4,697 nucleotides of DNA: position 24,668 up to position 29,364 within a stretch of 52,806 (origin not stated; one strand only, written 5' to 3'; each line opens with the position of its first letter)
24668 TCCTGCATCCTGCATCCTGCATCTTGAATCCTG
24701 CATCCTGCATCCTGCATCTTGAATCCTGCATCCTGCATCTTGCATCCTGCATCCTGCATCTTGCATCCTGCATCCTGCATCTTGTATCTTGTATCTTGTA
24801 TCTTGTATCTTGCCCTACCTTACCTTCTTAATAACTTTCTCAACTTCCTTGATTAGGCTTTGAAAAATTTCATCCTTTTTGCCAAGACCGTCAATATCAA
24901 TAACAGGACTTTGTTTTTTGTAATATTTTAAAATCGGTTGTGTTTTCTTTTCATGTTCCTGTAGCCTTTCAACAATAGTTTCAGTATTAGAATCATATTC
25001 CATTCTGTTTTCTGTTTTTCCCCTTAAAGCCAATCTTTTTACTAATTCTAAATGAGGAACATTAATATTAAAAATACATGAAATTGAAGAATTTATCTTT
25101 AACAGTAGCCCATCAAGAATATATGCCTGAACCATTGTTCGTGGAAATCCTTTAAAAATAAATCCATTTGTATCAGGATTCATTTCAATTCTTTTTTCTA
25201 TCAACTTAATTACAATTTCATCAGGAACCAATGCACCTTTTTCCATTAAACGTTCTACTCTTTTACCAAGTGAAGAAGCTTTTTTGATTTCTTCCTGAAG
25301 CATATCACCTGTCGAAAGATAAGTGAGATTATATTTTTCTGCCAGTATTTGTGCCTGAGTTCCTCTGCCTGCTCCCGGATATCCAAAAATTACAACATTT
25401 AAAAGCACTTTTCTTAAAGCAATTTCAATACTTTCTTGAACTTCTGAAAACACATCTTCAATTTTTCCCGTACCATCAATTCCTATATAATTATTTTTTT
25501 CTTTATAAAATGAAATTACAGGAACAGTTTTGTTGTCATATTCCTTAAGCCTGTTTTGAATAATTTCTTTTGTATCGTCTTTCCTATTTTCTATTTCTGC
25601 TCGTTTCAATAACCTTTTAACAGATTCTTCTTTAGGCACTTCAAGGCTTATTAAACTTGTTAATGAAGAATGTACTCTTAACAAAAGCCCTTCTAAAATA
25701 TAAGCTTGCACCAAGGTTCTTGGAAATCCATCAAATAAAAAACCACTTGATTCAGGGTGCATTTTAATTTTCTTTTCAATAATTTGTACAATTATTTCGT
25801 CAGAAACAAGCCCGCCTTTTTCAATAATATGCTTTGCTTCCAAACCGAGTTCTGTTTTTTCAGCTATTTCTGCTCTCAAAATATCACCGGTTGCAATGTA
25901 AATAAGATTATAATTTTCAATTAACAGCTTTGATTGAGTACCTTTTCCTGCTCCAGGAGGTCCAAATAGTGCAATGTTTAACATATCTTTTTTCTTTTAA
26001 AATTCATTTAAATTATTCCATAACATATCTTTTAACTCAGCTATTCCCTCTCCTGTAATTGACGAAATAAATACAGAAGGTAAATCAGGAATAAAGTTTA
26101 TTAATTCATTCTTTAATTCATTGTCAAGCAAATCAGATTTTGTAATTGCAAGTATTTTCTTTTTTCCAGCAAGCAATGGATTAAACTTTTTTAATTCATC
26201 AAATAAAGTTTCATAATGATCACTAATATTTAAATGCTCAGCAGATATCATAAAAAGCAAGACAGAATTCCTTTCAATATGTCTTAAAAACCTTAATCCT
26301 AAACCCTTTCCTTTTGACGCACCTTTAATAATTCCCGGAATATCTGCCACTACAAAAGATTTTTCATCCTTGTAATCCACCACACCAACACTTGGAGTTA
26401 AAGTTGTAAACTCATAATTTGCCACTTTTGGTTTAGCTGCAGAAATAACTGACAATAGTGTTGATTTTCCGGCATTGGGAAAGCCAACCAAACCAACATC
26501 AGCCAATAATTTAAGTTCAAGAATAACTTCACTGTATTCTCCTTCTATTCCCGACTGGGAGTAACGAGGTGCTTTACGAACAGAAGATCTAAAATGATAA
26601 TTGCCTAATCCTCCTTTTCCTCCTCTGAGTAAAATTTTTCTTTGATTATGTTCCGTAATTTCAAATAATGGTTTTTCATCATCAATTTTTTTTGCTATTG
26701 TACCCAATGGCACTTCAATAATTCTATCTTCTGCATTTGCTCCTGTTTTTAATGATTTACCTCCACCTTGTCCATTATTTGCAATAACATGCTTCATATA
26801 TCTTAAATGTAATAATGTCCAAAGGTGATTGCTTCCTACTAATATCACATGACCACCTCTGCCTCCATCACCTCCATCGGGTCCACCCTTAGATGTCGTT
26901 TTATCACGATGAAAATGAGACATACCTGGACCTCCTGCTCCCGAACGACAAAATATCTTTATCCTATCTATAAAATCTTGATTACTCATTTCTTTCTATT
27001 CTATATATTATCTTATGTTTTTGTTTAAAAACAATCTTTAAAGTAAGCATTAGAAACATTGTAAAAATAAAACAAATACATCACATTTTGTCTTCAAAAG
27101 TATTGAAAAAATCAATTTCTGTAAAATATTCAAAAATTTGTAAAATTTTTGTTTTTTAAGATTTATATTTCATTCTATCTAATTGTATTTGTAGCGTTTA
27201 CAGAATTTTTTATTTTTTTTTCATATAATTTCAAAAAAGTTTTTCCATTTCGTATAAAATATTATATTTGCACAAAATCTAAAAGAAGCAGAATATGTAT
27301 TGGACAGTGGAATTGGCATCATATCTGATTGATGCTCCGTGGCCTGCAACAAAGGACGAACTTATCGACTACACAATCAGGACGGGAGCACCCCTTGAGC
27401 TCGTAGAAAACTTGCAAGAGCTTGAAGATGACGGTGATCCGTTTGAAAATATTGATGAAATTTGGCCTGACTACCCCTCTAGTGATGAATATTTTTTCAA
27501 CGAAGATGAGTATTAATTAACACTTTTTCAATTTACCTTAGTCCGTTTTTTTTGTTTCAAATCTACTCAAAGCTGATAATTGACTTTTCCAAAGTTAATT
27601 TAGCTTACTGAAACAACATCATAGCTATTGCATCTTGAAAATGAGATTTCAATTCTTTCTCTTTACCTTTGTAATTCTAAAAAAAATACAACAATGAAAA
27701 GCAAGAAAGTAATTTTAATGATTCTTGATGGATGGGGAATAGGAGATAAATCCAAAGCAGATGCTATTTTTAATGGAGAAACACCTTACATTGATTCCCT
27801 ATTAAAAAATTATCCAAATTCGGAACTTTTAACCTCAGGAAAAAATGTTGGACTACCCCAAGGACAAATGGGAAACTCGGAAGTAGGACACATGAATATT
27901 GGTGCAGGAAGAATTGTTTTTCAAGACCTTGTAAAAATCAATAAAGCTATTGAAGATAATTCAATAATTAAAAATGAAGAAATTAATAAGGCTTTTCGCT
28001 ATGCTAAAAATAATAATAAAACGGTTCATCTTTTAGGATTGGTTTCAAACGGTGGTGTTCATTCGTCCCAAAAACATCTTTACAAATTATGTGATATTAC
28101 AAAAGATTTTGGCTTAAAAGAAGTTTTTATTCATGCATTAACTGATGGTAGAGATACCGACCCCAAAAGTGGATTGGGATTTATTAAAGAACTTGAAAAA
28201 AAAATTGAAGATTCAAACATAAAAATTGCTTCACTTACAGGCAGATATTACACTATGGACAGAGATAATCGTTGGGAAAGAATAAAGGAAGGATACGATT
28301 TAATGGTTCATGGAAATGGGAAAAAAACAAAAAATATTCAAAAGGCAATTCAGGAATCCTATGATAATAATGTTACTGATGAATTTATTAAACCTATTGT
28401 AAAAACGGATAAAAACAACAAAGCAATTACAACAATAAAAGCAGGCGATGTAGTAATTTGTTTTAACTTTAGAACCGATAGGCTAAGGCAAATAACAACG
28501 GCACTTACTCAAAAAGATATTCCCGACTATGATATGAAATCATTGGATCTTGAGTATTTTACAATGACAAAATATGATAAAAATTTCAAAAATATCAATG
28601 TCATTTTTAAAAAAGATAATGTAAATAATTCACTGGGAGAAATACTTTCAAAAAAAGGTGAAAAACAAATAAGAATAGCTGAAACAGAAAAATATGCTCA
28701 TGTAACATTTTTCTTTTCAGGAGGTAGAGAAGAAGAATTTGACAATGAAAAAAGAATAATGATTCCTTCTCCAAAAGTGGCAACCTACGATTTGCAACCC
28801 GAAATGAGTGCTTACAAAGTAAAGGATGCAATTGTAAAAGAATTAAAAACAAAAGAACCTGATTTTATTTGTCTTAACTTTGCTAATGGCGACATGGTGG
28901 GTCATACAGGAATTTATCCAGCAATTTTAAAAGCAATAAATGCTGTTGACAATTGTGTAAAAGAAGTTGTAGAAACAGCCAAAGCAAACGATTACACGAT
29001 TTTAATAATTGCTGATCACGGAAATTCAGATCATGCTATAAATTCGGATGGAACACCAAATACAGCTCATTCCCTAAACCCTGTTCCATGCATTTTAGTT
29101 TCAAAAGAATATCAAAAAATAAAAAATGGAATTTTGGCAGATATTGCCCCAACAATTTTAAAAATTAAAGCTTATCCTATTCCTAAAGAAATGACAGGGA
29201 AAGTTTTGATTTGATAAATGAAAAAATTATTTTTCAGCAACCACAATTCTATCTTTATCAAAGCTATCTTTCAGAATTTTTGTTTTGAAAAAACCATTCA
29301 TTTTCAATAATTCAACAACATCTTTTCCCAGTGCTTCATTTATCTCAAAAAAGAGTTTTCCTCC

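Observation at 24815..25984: Fused double adenylate kinase whose second domain has lost key catalytic residues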

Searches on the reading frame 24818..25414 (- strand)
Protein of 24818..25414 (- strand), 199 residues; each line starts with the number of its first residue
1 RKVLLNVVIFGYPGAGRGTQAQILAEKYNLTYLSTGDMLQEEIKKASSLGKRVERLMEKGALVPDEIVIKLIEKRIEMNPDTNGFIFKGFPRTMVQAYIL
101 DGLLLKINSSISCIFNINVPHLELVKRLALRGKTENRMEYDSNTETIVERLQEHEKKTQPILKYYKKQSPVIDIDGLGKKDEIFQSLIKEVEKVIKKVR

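Call 4: search_protein_families(library=ncbifam, proteins=[window:24818-25414:-], max_evalue=0.01)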
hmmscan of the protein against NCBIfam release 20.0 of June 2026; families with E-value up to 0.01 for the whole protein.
window:24818-25414:- (199 aa): 27 families (the best 25 are shown)
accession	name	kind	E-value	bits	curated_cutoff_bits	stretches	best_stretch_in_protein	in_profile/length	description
NF001381.0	PRK00279.1-3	equivalog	2.8e-57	193.5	187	1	5-192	1-186/188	adenylate kinase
NF001380.0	PRK00279.1-2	equivalog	5.3e-51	173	251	2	5-132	1-128/216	adenylate kinase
NF011100.0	PRK14527.1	equivalog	2e-50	171.1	154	1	7-189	9-188/191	adenylate kinase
TIGR01351.1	adk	subfamily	2.3e-50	171.2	168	2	6-132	1-128/212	adenylate kinase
NF011105.0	PRK14532.1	equivalog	2.4e-49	167.4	162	1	5-189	1-183/189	adenylate kinase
NF011101.0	PRK14528.1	equivalog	1.4e-47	161.8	195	1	6-191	3-186/187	adenylate kinase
NF002700.0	PRK02496.1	equivalog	9.4e-47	159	262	1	6-191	3-182/184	adenylate kinase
NF001379.0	PRK00279.1-1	equivalog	4.7e-41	140.5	268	2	6-131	2-123/216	adenylate kinase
NF010381.0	PRK13808.1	equivalog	2.7e-39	135.5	426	1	7-190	3-190/335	adenylate kinase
NF001385.0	PRK00279.2-3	equivalog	4.1e-38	131.1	315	2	7-131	7-130/213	adenylate kinase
TIGR01360.1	aden_kin_iso1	equivalog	4.5e-38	130.8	284.1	1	7-194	6-188/188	adenylate kinase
NF011104.0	PRK14531.1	equivalog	3.1e-37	128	160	1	8-189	6-180/183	adenylate kinase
TIGR01359.1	UMP_CMP_kin_fam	subfamily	1.8e-35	122.5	207.6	1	8-188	3-181/185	UMP-CMP kinase family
NF001382.0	PRK00279.1-4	equivalog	6.9e-33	114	334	2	5-131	1-128/212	adenylate kinase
NF011099.0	PRK14526.1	equivalog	1.9e-32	112.7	223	2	6-131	2-122/211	adenylate kinase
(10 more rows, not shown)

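Call 8: search_solved_structures(query=window:24818-25414:-, show_alignments=3, max_evalue=1e-10)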
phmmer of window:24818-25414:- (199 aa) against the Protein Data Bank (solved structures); distinct sequences matched with E-value up to 1e-10: 93 (the best 60 are shown).
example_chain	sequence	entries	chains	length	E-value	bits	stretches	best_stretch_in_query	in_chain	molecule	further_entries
5g40_A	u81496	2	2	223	5.6e-38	133.9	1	5-131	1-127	ADENYLATE KINSE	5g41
5g3z_A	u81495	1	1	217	9.1e-38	133.2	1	5-131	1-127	ADENYLATE KINSE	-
3cm0_A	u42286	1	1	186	3.2e-37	131.4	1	7-186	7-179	Adenylate kinase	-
5g3y_A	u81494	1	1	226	4e-37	131.1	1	5-131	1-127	ADENYLATE KINSE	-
3fb4_A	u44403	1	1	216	5.6e-36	127.4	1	5-131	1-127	Adenylate kinase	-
8pvw_A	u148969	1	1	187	1.5e-35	126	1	6-170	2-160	Adenylate kinase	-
5x6j_A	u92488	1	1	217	5.4e-35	124.2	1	5-130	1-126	Adenylate kinase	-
1s3g_A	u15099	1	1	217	1.4e-34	122.8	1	5-130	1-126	Adenylate kinase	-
4qbf_A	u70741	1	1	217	1.2e-33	119.9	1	5-130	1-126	Adenylate kinase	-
3dkv_A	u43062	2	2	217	2.2e-33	118.9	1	5-130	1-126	Adenylate kinase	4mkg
3umf_A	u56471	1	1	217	1.6e-32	116.1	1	7-193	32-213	Adenylate kinase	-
9gr0_A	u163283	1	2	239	2.5e-32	115.5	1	6-129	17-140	Adenylate kinase 2, mitochondrial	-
2c9y_A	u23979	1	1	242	2.7e-32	115.4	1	6-129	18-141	ADENYLATE KINASE ISOENZYME 2, MITOCHONDRIAL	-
9fl7_D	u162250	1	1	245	2.8e-32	115.3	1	6-129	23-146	Adenylate kinase 2, mitochondrial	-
1ak2_A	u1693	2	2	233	5e-32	114.5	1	6-129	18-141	ADENYLATE KINASE ISOENZYME-2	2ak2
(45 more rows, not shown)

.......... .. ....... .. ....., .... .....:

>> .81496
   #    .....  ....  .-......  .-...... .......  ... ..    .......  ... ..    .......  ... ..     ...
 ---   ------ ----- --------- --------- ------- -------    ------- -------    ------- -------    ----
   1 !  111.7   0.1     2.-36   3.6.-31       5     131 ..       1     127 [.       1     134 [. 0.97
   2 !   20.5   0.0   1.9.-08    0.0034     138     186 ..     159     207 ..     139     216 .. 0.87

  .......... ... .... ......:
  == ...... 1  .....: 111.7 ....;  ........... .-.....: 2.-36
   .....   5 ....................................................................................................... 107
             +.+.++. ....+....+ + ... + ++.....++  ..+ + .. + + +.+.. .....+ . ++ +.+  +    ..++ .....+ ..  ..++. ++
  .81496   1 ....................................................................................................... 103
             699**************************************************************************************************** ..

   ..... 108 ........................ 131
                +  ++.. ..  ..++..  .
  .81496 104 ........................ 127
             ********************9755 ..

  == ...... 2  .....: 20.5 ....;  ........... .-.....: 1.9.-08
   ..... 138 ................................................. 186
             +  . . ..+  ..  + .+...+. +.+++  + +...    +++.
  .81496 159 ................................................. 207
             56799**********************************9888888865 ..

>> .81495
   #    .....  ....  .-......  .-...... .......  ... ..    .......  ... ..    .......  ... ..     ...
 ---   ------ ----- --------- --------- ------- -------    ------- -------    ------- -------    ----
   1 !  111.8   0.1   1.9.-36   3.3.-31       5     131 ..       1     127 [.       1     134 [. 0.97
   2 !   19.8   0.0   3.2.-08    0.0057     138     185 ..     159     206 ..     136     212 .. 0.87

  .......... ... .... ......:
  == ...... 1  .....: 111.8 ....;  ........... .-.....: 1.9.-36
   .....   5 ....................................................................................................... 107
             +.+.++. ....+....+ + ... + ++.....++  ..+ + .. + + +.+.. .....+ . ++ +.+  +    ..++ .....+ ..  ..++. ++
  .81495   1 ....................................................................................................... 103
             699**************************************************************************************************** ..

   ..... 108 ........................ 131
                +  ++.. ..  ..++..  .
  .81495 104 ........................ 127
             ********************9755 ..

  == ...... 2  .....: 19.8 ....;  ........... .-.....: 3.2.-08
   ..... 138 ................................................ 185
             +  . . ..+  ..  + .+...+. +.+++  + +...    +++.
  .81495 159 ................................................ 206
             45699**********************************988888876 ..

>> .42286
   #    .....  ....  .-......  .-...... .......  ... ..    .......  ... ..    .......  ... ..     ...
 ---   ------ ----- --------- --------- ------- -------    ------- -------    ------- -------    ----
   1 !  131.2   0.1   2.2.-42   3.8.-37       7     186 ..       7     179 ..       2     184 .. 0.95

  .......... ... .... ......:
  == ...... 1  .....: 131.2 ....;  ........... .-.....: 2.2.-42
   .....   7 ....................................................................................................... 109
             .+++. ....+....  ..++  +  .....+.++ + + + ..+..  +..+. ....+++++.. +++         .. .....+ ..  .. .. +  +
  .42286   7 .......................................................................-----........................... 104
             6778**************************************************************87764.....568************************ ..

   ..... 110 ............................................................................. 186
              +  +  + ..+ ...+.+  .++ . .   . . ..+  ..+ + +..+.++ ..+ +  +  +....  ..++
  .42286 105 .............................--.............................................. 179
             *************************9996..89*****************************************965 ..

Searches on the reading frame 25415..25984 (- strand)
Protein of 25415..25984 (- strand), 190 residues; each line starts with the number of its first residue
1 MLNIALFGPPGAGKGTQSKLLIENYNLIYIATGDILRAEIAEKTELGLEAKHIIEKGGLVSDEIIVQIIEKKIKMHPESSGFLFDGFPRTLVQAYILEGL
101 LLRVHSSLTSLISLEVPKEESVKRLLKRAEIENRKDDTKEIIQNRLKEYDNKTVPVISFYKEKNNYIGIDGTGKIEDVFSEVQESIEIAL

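Call 4: search_protein_families(library=ncbifam, proteins=[window:25415-25984:-], max_evalue=0.01)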
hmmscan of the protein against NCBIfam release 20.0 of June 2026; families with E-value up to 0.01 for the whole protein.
window:25415-25984:- (190 aa): 28 families (the best 25 are shown)
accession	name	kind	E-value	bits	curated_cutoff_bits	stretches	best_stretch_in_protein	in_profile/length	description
NF001381.0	PRK00279.1-3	equivalog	7.3e-65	218.2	187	1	3-187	2-186/188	adenylate kinase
TIGR01351.1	adk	subfamily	4.7e-58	196.3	168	2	4-129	2-128/212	adenylate kinase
NF001380.0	PRK00279.1-2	equivalog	2.1e-56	190.7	251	2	2-129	1-128/216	adenylate kinase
NF011101.0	PRK14528.1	equivalog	1.6e-55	187.7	195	1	1-186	1-186/187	adenylate kinase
NF011105.0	PRK14532.1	equivalog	1.6e-54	184.3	162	1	2-187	1-186/189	adenylate kinase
NF002700.0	PRK02496.1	equivalog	1.1e-52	178.4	262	1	2-186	2-182/184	adenylate kinase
NF011100.0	PRK14527.1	equivalog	1.1e-51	175.1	154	1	5-186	10-190/191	adenylate kinase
NF011104.0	PRK14531.1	equivalog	3.2e-48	163.8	160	1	6-185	7-181/183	adenylate kinase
NF001379.0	PRK00279.1-1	equivalog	7.7e-47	159.4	268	2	3-128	2-123/216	adenylate kinase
NF010381.0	PRK13808.1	equivalog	2e-46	158.9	426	1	4-185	3-190/335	adenylate kinase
NF001385.0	PRK00279.2-3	equivalog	5.3e-43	147.1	315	2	6-128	9-130/213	adenylate kinase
TIGR01359.1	UMP_CMP_kin_fam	subfamily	2.3e-40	138.5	207.6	1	6-186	4-184/185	UMP-CMP kinase family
TIGR01360.1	aden_kin_iso1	equivalog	4e-39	134.2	284.1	1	5-187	7-186/188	adenylate kinase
NF001387.0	PRK00279.2-5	equivalog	4.7e-39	134.3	373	2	2-128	1-125/224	adenylate kinase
NF011099.0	PRK14526.1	equivalog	5.5e-36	124.2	223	2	4-125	3-119/211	adenylate kinase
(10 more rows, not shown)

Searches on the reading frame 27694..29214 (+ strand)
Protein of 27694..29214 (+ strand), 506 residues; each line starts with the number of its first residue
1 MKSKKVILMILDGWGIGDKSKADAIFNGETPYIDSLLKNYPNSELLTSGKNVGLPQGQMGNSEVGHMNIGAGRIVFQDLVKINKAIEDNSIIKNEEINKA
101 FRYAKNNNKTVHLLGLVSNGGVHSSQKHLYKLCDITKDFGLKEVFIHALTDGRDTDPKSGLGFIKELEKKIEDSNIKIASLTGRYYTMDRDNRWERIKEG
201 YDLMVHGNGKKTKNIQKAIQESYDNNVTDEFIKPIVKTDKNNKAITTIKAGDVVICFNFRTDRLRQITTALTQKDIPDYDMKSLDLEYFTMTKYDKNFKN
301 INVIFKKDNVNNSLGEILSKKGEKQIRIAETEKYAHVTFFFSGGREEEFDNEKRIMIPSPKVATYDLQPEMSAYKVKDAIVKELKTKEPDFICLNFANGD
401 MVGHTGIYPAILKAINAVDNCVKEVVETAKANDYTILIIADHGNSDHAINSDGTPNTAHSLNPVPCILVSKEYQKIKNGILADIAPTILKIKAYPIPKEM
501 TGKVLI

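Call 43: search_protein_families(library=pfam, proteins=[window:27694-29214:+], max_evalue=0.001)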
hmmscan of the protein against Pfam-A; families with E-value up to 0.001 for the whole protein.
window:27694-29214:+ (506 aa): 3 families
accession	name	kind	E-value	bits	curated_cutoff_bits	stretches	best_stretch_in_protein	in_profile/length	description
PF06415.18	iPGM_N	-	1.2e-83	280.4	27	1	82-296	1-217/217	BPG-independent PGAM N-terminus (iPGM_N)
PF01676.23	Metalloenzyme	-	4e-79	266.1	24.3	1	4-490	1-246/252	Metalloenzyme superfamily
PF01663.27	Phosphodiest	-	3.3e-08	34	23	1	379-447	147-224/342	Type I phosphodiesterase / nucleotide pyrophosphatase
